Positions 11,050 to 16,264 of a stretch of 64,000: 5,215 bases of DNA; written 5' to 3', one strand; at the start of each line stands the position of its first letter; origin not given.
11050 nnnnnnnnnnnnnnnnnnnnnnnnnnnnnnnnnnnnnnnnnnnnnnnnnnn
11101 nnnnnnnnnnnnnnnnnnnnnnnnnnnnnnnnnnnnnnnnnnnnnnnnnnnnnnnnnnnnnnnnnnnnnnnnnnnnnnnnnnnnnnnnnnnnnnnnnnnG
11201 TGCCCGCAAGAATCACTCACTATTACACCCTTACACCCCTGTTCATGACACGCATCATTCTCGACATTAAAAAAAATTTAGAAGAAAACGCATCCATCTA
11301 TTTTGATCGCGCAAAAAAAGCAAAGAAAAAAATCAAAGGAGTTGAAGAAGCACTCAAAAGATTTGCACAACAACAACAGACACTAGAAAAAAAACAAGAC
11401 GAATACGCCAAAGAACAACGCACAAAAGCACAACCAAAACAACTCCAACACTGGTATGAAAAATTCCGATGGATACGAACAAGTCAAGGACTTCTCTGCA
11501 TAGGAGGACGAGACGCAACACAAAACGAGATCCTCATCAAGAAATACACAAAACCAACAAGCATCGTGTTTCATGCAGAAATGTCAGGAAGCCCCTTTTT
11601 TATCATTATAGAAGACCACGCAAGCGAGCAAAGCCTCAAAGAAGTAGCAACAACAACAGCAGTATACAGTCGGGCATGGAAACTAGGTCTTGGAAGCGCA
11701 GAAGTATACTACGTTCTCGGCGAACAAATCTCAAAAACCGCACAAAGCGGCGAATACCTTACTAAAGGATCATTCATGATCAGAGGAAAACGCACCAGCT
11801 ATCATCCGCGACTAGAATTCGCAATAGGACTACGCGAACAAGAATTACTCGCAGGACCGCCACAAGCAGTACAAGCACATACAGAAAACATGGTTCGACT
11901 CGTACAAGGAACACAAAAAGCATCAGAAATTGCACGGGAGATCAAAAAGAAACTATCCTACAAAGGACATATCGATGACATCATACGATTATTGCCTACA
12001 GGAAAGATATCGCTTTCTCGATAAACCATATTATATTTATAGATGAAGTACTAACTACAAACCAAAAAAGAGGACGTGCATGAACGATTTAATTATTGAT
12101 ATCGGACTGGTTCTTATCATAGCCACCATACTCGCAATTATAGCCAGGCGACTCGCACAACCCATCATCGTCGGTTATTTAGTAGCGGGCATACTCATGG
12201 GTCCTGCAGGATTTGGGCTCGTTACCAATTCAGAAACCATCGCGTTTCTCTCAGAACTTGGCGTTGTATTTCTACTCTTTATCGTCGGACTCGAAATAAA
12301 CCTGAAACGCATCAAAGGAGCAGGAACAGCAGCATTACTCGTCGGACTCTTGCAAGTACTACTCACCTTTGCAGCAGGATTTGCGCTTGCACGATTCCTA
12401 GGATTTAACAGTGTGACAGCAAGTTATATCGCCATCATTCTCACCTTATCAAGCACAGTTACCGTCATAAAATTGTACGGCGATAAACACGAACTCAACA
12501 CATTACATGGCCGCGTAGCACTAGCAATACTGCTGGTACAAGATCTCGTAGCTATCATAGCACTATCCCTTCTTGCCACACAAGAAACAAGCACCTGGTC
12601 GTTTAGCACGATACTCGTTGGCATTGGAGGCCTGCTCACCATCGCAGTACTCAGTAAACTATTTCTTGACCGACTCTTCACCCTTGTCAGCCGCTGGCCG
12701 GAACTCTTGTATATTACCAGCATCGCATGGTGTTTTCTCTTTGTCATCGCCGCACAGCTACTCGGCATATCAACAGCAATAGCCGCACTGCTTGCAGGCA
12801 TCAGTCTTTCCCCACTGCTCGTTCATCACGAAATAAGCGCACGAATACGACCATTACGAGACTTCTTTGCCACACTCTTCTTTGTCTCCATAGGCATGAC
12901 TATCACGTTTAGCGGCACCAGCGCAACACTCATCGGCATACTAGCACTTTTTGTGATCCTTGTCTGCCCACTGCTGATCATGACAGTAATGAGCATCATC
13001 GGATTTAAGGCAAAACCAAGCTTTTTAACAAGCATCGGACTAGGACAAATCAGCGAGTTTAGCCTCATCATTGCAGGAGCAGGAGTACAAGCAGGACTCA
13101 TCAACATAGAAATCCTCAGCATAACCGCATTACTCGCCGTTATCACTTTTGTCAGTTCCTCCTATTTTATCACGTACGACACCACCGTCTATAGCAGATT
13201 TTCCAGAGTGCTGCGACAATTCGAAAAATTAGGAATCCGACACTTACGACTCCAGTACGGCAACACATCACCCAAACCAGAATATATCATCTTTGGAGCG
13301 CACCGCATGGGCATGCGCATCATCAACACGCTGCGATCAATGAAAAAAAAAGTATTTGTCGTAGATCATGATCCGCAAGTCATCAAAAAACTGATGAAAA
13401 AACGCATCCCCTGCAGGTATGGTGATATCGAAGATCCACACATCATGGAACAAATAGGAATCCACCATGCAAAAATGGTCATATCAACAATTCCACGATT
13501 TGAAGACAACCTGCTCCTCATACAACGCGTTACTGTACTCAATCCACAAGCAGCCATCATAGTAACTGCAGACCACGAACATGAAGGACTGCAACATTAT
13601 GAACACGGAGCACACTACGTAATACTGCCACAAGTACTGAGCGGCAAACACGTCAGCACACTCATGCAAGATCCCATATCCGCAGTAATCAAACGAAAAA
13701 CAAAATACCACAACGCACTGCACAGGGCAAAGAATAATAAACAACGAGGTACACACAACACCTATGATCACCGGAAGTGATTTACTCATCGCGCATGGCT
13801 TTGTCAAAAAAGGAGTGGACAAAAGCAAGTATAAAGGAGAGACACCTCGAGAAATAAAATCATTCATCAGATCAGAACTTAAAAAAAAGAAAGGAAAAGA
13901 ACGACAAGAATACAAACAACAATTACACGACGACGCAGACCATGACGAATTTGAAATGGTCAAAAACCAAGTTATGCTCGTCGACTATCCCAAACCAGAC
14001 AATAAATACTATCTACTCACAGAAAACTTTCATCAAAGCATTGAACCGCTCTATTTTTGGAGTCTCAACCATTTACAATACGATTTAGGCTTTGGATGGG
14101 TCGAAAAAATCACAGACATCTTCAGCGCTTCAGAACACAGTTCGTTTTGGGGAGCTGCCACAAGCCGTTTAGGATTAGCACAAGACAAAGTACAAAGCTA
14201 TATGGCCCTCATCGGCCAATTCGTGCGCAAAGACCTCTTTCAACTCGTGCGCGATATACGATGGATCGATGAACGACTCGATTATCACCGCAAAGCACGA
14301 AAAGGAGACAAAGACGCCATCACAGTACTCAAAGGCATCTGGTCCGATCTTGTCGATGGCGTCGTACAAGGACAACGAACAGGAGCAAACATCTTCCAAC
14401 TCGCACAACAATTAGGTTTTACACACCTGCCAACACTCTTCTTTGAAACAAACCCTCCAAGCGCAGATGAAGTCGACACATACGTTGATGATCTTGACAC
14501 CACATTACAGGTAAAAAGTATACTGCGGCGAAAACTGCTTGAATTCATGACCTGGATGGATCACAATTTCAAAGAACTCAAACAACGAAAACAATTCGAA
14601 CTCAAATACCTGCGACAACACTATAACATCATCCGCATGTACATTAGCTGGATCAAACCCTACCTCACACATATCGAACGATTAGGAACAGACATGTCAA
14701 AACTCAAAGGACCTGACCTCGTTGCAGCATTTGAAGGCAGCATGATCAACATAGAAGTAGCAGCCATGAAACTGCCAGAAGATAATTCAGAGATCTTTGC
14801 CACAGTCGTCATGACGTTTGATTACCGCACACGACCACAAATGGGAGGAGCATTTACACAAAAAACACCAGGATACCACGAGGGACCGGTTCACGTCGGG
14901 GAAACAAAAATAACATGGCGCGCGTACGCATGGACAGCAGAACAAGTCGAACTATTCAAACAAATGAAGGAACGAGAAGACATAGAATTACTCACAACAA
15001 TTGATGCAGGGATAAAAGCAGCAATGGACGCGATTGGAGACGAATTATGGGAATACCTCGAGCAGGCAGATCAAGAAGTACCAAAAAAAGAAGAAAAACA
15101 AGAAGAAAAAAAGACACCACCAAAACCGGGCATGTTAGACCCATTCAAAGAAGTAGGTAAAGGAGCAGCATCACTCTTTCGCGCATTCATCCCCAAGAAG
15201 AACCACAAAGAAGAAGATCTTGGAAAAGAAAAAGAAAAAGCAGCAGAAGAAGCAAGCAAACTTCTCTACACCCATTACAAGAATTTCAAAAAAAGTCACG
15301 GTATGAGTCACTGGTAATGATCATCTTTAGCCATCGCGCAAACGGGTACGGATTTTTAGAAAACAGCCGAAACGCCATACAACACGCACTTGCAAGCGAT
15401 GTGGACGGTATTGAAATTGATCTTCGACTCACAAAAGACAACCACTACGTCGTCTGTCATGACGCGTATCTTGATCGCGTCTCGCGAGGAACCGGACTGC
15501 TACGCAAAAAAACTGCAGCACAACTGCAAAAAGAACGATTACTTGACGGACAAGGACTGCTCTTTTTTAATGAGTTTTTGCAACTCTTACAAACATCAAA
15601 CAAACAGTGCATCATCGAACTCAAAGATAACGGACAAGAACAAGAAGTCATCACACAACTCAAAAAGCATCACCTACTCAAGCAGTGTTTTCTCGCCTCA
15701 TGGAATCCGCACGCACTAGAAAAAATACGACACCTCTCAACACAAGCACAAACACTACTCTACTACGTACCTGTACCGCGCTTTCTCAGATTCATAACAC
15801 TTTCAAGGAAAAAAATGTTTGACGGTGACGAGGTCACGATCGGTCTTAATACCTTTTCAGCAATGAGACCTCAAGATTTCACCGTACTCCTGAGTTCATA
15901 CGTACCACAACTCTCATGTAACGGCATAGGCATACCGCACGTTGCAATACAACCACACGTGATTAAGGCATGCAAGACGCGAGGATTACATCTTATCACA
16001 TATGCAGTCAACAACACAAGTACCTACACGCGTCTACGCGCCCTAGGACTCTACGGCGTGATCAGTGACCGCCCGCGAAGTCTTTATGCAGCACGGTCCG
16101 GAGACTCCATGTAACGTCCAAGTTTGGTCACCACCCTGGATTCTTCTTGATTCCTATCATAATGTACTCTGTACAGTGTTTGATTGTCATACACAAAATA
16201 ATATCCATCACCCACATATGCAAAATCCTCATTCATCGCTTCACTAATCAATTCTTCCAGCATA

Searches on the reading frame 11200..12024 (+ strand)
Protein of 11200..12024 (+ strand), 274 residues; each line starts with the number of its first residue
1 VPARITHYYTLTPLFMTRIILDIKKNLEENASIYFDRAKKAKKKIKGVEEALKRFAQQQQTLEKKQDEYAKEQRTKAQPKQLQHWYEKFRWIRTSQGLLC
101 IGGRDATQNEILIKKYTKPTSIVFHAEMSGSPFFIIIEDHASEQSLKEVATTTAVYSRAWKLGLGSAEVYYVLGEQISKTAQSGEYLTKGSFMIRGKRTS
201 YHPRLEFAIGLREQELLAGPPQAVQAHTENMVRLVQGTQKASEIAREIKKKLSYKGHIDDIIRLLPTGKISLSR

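Call 23: search_protein_families(library=pfam, proteins=[window:11200-12024:+], max_evalue=0.01)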
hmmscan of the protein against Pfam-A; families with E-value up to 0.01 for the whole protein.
window:11200-12024:+ (274 aa): 4 families
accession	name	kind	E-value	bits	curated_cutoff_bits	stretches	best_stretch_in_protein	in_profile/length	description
PF05670.18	NFACT-R_1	-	2.1e-30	106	29.8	1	88-196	1-112/112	NFACT protein RNA binding domain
PF05833.16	NFACT_N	-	6.5e-07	28.9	31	1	5-73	359-425/456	NFACT N-terminal and middle domains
PF18297.6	NFACT-R_2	-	2.7e-05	24.7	26.9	1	90-159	2-69/104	NFACT protein RNA binding domain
PF04136.21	COG3_N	-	0.0081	16.5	27.9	0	230-267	47-84/147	Conserved oligomeric Golgi complex subunit 3, N-terminal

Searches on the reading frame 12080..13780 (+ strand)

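Call 46: search_protein_families(library=pfam, proteins=[window:12080-13780:+], max_evalue=0.001)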
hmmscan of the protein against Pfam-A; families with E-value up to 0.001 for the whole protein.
window:12080-13780:+ (566 aa): 2 families
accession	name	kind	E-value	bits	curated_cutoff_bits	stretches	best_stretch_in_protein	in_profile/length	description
PF00999.27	Na_H_Exchanger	-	3.2e-57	194.5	26.2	1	13-358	2-363/375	Sodium/hydrogen exchanger, transmembrane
PF02254.24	TrkA_N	-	6.5e-23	81.7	23.8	1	402-517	1-116/116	TrkA-N domain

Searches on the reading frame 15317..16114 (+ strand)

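Call 46: search_protein_families(library=pfam, proteins=[window:15317-16114:+], max_evalue=0.001)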
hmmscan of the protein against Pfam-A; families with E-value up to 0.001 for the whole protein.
window:15317-16114:+ (265 aa): 1 family
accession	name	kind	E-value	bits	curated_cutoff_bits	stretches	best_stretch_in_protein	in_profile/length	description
PF03009.23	GDPD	-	1.2e-25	91.5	23.6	1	6-253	1-242/244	Glycerophosphoryl diester phosphodiesterase family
